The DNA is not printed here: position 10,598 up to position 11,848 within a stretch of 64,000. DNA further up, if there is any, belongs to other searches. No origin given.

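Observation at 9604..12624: Three-gene operon (PD-(D/E)xK sce7726-like, Beta-protein/sce7725-like, zinc-ribbon-RES): candidate uncharacterised NAD+-targeting defence system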

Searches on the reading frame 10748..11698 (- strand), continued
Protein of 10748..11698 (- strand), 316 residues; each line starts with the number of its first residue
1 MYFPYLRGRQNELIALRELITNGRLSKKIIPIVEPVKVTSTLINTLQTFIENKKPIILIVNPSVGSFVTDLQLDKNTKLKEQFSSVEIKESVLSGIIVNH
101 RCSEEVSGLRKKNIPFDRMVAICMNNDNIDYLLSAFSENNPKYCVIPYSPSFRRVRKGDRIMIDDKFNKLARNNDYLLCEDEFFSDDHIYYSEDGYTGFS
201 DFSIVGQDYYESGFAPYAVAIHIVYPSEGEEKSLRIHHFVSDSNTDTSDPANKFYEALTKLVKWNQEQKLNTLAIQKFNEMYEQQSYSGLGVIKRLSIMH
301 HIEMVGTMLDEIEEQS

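Call 48: fold_search(model_id=the predicted structure, library=pdb)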
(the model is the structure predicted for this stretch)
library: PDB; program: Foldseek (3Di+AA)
matches with E <= 10: 911; with E <= 0.001: 0
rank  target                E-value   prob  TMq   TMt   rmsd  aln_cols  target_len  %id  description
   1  1vpx_J                1.1e-03  0.98  0.29  0.39  10.9       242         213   10  Crystal structure of Transaldolase (EC 2.2.1.2) (TM0295) from Thermotoga maritima at 2.40 A resolution (released 2004-12-07)
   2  1vpx_L                1.2e-03  0.99  0.30  0.42  10.7       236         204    9  Crystal structure of Transaldolase (EC 2.2.1.2) (TM0295) from Thermotoga maritima at 2.40 A resolution (released 2004-12-07)
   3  1vpx_D                1.4e-03  0.97  0.29  0.39  10.9       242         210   12  Crystal structure of Transaldolase (EC 2.2.1.2) (TM0295) from Thermotoga maritima at 2.40 A resolution (released 2004-12-07)
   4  1vpx_I                2.6e-03  0.97  0.31  0.42  10.7       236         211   10  Crystal structure of Transaldolase (EC 2.2.1.2) (TM0295) from Thermotoga maritima at 2.40 A resolution (released 2004-12-07)
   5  1vpx_R                3.3e-03  0.98  0.32  0.44  10.5       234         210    9  Crystal structure of Transaldolase (EC 2.2.1.2) (TM0295) from Thermotoga maritima at 2.40 A resolution (released 2004-12-07)
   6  1vpx_Q                3.7e-03  0.98  0.32  0.44  10.1       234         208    9  Crystal structure of Transaldolase (EC 2.2.1.2) (TM0295) from Thermotoga maritima at 2.40 A resolution (released 2004-12-07)
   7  1vpx_A                4.7e-03  0.97  0.30  0.42  10.7       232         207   10  Crystal structure of Transaldolase (EC 2.2.1.2) (TM0295) from Thermotoga maritima at 2.40 A resolution (released 2004-12-07)
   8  2f6u_A                4.7e-03  0.80  0.26  0.34  11.3       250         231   11  Crystal Structure of (S)-3-O-Geranylgeranylglyceryl Phosphate Synthase complexed with citrate (released 2006-01-24)
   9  8k7m_B                5.0e-03  0.97  0.33  0.42   7.9       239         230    8  De novo design protein -T01 (released 2024-07-31)
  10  1vpx_E                5.0e-03  0.95  0.30  0.41  10.8       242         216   11  Crystal structure of Transaldolase (EC 2.2.1.2) (TM0295) from Thermotoga maritima at 2.40 A resolution (released 2004-12-07)
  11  1vpx_G                5.7e-03  0.90  0.28  0.38  11.0       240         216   10  Crystal structure of Transaldolase (EC 2.2.1.2) (TM0295) from Thermotoga maritima at 2.40 A resolution (released 2004-12-07)
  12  1vpx_T                6.8e-03  0.97  0.32  0.44   9.6       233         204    9  Crystal structure of Transaldolase (EC 2.2.1.2) (TM0295) from Thermotoga maritima at 2.40 A resolution (released 2004-12-07)
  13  1vpx_N                6.8e-03  0.93  0.30  0.42  10.7       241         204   10  Crystal structure of Transaldolase (EC 2.2.1.2) (TM0295) from Thermotoga maritima at 2.40 A resolution (released 2004-12-07)
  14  1vpx_C                6.8e-03  0.91  0.29  0.41  10.8       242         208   10  Crystal structure of Transaldolase (EC 2.2.1.2) (TM0295) from Thermotoga maritima at 2.40 A resolution (released 2004-12-07)
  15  1vpx_F                7.3e-03  0.93  0.30  0.41  10.6       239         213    9  Crystal structure of Transaldolase (EC 2.2.1.2) (TM0295) from Thermotoga maritima at 2.40 A resolution (released 2004-12-07)
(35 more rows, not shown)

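Call 50: fold_search(model_id=the predicted structure, library=viral)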
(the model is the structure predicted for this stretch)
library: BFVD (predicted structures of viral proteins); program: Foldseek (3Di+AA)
matches with E <= 10: 563; with E <= 0.001: 3
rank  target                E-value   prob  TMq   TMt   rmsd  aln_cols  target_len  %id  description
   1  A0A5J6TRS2            2.6e-09  1.00  0.64  0.55   6.2       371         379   11  Uncharacterized protein [Gordonia phage Powerball]
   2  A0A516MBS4            5.8e-05  1.00  0.44  0.47   8.2       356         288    8  (no name in the UniProt tables at hand)
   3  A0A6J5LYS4            6.7e-04  0.98  0.39  0.41   9.5       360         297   11  Uncharacterized protein [uncultured Caudovirales phage]
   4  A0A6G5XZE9            2.9e-03  0.91  0.35  0.27  11.6       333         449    9  (no name in the UniProt tables at hand)
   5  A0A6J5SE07            3.9e-03  0.97  0.33  0.13   9.3       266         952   10  Tip attachment protein J central straight fiber domain-containing protein [uncultured Caudovirales phage]
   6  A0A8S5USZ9            4.2e-03  0.30  0.19  0.18  21.1       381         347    8  Tubulin [Myoviridae sp. ctijX18]
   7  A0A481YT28            1.2e-02  0.20  0.19  0.11  15.3       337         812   10  Helicase [Marseillevirus LCMAC102]
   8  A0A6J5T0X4            4.2e-02  0.14  0.16  0.15  18.2       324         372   10  Radical_SAM domain containing protein [uncultured Caudovirales phage]
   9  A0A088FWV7            5.1e-02  0.15  0.24  0.19  20.5       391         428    8  (no name in the UniProt tables at hand)
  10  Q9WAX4                6.9e-02  0.82  0.37  0.16   7.8       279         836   10  VChti-1 [Chlorella virus]
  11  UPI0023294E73         8.3e-02  0.44  0.30  0.27   8.6       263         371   11  (no name look-up for this kind of identifier)
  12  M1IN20                9.4e-02  0.77  0.37  0.22   8.1       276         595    8  (no name in the UniProt tables at hand)
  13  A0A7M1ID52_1          9.4e-02  0.16  0.18  0.06  10.2       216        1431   12  Polyprotein (Fragment) [Flavivirus sp.]
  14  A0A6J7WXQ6            1.2e-01  0.41  0.32  0.37   8.4       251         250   11  IolE Sugar phosphate isomerases/epimerases [uncultured Caudovirales phage]
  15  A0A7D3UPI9            1.3e-01  0.63  0.32  0.26   6.0       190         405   10  Uridine 5'-monophosphate synthase [Fadolivirus FV1/VV64]
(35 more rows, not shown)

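Call 56: search_dna_similar(query=window:10748-11698:-, collection=phages, mode=protein, max_evalue=1, max_rows=30)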
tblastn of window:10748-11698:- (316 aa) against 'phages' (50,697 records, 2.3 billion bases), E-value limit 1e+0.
Records with a match: 3; places in all: 3; records where one place covers at least 80% of the query: 3.
Best place of each record, by identity: <60% 3.
By first word of the organism name: Listeria 1; Salmonella 1; Bacteriophage 1.
By host as written in the record: Listeria monocytogenes 1; Homo sapiens 1; - 1.
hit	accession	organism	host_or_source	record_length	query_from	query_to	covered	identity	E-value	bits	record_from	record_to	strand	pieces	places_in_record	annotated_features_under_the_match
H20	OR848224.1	Listeria phage LM 4-14-1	Listeria monocytogenes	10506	1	311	98%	35.9%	2e-50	184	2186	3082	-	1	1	record has no annotation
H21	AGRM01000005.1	Salmonella enterica subsp. houtenae str. ATCC BAA-1581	Homo sapiens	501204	1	310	98%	35.8%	1e-43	165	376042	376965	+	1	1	hypothetical protein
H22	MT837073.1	Bacteriophage sp.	human fecal samples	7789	1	311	98%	31.9%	7e-41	157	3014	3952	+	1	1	record has no annotation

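Call 57: get_annotated_region(hit=H20, flank=8000)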
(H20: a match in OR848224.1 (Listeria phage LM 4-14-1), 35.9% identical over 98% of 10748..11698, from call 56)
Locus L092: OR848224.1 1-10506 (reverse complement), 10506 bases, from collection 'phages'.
description: UNVERIFIED_ORG: Listeria phage LM 4-14-1 clone NODE_127_length_10506_cov_3.871129 genomic sequence.
organism: Listeria phage LM 4-14-1 (NCBI taxid 3113836)
taxonomy: Viruses
host: Listeria monocytogenes; source: wastewater; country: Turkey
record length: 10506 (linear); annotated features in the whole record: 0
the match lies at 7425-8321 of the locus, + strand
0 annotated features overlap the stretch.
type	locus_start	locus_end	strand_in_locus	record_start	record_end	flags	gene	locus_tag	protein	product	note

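Call 58: get_annotated_region(hit=H22, flank=8000)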
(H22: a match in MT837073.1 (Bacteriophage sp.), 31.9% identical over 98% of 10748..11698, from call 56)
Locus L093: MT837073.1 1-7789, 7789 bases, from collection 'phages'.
description: UNVERIFIED: Bacteriophage sp. clone scaffold_3816 genomic sequence.
organism: Bacteriophage sp. (NCBI taxid 38018)
taxonomy: Viruses
host: -; source: human fecal samples; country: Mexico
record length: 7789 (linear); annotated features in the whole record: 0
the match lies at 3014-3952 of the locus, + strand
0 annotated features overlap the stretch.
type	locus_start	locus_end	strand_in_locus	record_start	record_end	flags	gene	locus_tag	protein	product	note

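Call 59: get_annotated_region(hit=H21, flank=7000)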
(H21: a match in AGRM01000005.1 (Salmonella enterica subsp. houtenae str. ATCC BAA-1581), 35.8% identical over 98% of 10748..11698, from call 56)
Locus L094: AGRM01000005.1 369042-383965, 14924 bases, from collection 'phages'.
description: Salmonella enterica subsp. houtenae str. ATCC BAA-1581 SEHO0AFNL_Contig0.6, whole genome shotgun sequence.
organism: Salmonella enterica subsp. houtenae str. ATCC BAA-1581 (NCBI taxid 523831)
taxonomy: Bacteria; Pseudomonadati; Pseudomonadota; Gammaproteobacteria; Enterobacterales; Enterobacteriaceae; Salmonella
host: Homo sapiens; source: -; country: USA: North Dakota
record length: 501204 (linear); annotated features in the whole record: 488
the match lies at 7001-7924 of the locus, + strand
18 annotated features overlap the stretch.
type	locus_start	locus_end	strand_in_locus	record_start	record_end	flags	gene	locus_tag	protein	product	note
CDS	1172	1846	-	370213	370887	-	-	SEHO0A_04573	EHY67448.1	hypothetical protein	-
CDS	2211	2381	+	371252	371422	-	-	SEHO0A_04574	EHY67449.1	hypothetical protein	-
CDS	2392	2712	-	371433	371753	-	-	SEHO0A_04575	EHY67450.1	hypothetical protein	-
CDS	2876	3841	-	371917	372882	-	-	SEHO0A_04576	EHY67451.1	ICE-like protease p20 domain protein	-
CDS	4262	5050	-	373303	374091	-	-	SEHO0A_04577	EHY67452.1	hypothetical protein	-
CDS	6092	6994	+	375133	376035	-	-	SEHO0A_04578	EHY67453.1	hypothetical protein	-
CDS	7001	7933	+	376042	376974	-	-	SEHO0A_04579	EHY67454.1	hypothetical protein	-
CDS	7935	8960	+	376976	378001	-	-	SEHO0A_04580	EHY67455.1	RES domain protein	-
CDS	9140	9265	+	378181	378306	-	-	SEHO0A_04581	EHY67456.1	hypothetical protein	-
CDS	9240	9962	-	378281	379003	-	-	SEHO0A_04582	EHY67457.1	site-specific recombinase, phage integrase family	-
CDS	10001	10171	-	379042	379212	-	-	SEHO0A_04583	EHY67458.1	hypothetical protein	-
CDS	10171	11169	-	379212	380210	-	-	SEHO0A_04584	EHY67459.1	integrating conjugative element protein, PFL_4705 family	-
CDS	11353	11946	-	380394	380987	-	-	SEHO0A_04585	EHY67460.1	integrating conjugative element protein, PFL_4704 family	-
CDS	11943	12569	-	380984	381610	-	-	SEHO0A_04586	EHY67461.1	integrating conjugative element protein, PFL_4703 family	-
CDS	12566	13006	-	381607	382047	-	-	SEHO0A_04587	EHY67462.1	conjugative transfer region protein family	-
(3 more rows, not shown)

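Call 61: find_encoding_contigs(protein=P0070, flank=8000, max_places=4)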
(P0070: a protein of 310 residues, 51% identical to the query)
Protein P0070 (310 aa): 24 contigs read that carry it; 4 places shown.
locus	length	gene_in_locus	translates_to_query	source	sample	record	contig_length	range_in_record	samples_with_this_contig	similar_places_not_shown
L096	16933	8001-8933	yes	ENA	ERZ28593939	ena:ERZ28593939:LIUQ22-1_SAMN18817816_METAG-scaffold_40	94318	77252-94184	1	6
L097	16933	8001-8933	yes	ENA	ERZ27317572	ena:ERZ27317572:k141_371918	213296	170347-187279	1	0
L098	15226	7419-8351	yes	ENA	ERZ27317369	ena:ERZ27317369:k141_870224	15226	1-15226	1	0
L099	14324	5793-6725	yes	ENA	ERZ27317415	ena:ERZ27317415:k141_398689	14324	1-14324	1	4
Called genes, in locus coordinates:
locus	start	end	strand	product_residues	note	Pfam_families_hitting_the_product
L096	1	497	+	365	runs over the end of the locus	-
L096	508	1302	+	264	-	PF00702:Hydrolase, PF13344:Hydrolase_6, PF13419:HAD_2 (faint), PF13242:Hydrolase_like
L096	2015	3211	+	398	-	PF13173:AAA_14, PF13635:DUF4143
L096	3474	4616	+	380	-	-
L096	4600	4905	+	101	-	PF01909:NTP_transf_2 (weak), PF18765:Polbeta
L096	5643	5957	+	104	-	PF07508:Recombinase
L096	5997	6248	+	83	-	-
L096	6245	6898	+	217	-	PF00239:Resolvase, PF07508:Recombinase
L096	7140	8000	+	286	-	PF26915:Phage_P4_cII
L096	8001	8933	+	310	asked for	-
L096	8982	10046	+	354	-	PF08808:RES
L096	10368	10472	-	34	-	-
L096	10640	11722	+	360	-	PF01497:Peripla_BP_2 (weak)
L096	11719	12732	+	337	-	PF01032:FecCD, PF00950:ABC-3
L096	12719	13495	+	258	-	PF02463:SMC_N, PF00005:ABC_tran, PF01637:ATPase_2 (weak), PF13304:AAA_21 (faint)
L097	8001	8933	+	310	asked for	-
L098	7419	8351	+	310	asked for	-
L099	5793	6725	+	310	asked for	-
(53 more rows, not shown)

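Call 62: find_encoding_contigs(protein=P0026, flank=8000, max_places=3)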
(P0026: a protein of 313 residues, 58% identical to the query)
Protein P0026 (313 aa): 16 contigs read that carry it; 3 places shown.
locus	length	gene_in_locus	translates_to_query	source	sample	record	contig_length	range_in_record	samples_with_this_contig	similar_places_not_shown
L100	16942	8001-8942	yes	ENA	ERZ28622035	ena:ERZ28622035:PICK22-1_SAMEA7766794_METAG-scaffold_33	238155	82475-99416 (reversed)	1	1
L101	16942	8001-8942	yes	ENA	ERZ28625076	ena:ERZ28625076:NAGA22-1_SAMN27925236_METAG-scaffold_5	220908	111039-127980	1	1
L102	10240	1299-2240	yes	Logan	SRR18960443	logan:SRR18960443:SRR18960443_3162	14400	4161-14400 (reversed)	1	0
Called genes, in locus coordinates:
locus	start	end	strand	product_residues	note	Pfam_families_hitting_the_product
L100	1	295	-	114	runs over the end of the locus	PF12963:DUF3852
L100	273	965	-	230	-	PF24963:DUF7768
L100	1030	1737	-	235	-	-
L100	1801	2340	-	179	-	PF02525:Flavodoxin_2, PF03358:FMN_red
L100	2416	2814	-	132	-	PF04026:SpoVG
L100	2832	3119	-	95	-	PF04014:MazE_antitoxin (weak)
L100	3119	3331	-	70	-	-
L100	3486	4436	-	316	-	PF02086:MethyltransfD12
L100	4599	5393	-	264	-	PF00145:DNA_methylase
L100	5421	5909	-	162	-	PF00145:DNA_methylase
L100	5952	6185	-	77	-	PF14192:DUF4314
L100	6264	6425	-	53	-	-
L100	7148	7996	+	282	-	PF26915:Phage_P4_cII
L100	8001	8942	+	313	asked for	-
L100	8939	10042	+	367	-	PF08808:RES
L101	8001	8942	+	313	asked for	-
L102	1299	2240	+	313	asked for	-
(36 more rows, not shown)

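Call 63: find_encoding_contigs(protein=P0029, flank=8000, max_places=2)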
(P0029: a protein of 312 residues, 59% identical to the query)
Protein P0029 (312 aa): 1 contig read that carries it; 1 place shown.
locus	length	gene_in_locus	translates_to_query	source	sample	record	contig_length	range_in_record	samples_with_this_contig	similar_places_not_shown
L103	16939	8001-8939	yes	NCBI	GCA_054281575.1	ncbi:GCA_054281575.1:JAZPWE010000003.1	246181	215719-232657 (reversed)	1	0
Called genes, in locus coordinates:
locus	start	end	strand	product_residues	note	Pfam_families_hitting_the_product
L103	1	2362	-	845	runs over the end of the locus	PF00082:Peptidase_S8, PF00404:Dockerin_1 (weak)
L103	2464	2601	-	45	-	-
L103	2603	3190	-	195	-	PF04647:AgrB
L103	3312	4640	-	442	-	PF02518:HATPase_c (weak), PF14501:HATPase_c_5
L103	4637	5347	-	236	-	PF00072:Response_reg, PF04397:LytTR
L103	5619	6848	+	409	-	PF01966:HD, PF13286:HD_assoc (weak)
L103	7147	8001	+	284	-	PF26915:Phage_P4_cII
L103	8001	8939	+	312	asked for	-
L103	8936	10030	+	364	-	PF08808:RES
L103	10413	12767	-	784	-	-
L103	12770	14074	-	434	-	-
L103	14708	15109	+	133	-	-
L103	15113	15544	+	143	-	-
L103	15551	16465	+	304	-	PF18555:MobL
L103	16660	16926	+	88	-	PF20648:DUF6809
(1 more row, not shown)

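Call 91: search_protein_families(library=ncbifam, proteins=[L088:4306-4995:+, L088:5001-5957:+, L088:6001-6513:+], max_evalue=0.01)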
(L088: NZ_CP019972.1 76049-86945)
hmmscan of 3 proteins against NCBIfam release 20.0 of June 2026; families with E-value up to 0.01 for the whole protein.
L088:4306-4995:+ (229 aa): 0 families

L088:5001-5957:+ (318 aa): 1 family
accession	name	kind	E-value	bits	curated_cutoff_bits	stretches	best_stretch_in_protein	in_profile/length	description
NF033831.1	sce7725_fam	subfamily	3e-101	339.2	60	1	2-297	1-312/312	sce7725 family protein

L088:6001-6513:+ (170 aa): 3 families
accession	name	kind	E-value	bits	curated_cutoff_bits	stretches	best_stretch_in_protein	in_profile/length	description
TIGR02406.1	ectoine_EctA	equivalog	0.00019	21.5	120.6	1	47-136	23-112/157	diaminobutyrate acetyltransferase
NF040503.1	resist_ArsN1a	equivalog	0.0017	18.1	170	1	92-153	78-139/159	arsinothricin resistance N-acetyltransferase ArsN1 family A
NF000358.1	sat2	exception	0.0023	17.8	360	1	90-156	83-149/174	streptothricin N-acetyltransferase Sat2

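Call 108: search_protein_representatives(alignment_id=A1)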
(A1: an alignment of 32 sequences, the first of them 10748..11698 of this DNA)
Query: 32 sequences, 311 profile positions. Proteins with E-value up to 0.001 (for the whole library): 1464; up to 1e-10: 1104; up to 1e-30: 621. The best 150 are listed.
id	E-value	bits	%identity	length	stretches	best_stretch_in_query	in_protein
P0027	1.4e-153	527.1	-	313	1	1-310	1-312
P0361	3.8e-127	440.3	-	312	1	1-309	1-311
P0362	5.4e-126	436.5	-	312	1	1-309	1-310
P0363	5.6e-123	426.6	-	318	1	1-309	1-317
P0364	1.9e-114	398.5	-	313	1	1-309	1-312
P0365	3.1e-110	384.7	-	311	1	2-308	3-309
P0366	8.3e-110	383.3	-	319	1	1-309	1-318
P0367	1.1e-107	376.4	-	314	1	1-309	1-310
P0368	5.4e-106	370.8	-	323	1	1-307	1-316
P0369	1.4e-105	369.5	-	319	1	1-309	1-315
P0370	9.2e-105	366.8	-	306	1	1-310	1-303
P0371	5.2e-104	364.3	-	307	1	1-310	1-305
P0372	4.9e-102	357.8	-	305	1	1-307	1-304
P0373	8.1e-102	357.1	-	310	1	1-309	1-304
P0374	4.4e-101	354.7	-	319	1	1-309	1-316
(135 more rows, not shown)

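Call 112: search_protein_families(library=padloc, proteins=[L089:4136-4993:+, L089:5001-5939:+, L089:5944-6966:+], max_evalue=0.01)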
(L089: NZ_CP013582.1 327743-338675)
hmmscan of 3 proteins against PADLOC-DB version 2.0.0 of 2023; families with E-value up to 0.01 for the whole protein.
L089:4136-4993:+ (285 aa): 1 family
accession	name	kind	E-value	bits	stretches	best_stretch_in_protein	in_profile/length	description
PDLC02989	cll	-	2.2e-19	68.3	1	92-235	40-182/265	-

L089:5001-5939:+ (312 aa): 0 families

L089:5944-6966:+ (340 aa): 0 families

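Call 115: find_related_loci(query=A1, collection=viral_contigs, flank=6000)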
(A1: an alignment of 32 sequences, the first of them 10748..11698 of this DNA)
Query A1 (316 aa) in viral_contigs; peptide patterns used: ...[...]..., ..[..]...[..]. (x = any residue, [..] = any of these).
85 stretches matched a pattern; 3 encode a relative of the query (tblastn E <= 1e-3); 3 distinct loci.
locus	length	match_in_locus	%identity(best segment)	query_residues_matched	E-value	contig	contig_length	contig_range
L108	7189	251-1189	59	1-314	4e-126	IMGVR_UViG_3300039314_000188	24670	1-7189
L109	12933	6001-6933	44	1-311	1e-85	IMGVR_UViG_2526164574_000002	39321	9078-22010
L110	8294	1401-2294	31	1-309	1e-31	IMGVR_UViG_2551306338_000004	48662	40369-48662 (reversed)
